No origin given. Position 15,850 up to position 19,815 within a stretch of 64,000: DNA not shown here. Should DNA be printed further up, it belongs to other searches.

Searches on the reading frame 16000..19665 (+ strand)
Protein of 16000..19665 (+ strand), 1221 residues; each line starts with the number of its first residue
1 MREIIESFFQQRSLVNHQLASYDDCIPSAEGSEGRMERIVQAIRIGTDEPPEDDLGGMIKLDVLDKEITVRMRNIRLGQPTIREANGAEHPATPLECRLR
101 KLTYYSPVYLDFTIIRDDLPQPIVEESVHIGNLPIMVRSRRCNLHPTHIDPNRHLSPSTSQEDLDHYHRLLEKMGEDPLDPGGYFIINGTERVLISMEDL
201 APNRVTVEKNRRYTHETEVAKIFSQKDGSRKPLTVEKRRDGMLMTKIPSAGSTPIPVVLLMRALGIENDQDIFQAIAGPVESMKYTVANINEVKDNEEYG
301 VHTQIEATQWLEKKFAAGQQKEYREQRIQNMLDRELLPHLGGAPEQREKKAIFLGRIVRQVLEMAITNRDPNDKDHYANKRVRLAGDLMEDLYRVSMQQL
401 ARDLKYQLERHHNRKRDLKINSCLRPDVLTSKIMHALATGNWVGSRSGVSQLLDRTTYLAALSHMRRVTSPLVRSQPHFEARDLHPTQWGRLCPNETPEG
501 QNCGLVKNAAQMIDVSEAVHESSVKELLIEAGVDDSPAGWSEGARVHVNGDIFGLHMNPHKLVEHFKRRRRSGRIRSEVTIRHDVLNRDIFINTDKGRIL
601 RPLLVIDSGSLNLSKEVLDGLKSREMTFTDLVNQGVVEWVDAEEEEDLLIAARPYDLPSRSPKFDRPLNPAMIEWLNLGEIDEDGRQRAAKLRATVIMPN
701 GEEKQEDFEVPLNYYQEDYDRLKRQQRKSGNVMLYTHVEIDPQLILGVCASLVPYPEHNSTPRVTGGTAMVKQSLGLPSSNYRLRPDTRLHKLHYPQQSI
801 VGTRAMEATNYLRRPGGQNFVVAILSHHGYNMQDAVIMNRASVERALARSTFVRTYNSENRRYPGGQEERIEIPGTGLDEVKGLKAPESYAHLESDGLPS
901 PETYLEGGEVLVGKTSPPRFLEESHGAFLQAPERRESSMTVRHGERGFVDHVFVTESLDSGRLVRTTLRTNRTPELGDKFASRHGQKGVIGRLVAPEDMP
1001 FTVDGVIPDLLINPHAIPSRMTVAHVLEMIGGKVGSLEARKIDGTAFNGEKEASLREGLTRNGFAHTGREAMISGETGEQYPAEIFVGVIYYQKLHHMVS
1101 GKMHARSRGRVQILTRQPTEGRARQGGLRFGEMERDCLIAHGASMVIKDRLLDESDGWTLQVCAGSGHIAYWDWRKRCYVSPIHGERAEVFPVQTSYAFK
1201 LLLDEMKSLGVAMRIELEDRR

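Call 82: search_protein_families(library=pfam, proteins=[window:16000-19665:+], max_evalue=0.00001)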
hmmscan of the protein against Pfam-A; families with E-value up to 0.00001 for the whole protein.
window:16000-19665:+ (1221 aa): 7 families
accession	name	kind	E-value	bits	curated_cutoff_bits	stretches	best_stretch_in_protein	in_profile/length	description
PF00562.33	RNA_pol_Rpb2_6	-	9.2e-121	403.9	23.4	1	749-1124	1-373/373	RNA polymerase Rpb2, domain 6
PF04563.20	RNA_pol_Rpb2_1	-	9.3e-38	130.3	28.2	1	14-430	2-202/203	RNA polymerase beta subunit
PF04565.21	RNA_pol_Rpb2_3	-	1e-25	90.1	21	1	451-515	1-68/68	RNA polymerase Rpb2, domain 3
PF04560.25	RNA_pol_Rpb2_7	-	1.8e-24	86.4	32.1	1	1126-1217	1-86/87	RNA polymerase Rpb2, domain 7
PF04561.19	RNA_pol_Rpb2_2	-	1.1e-23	84.4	21.7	1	203-383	3-190/190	RNA polymerase Rpb2, domain 2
PF04566.18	RNA_pol_Rpb2_4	-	5.3e-20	71.7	28.7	1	546-607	1-62/62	RNA polymerase Rpb2, domain 4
PF04567.22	RNA_pol_Rpb2_5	-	4.1e-13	50.4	21.1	1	628-742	1-66/66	RNA polymerase Rpb2, domain 5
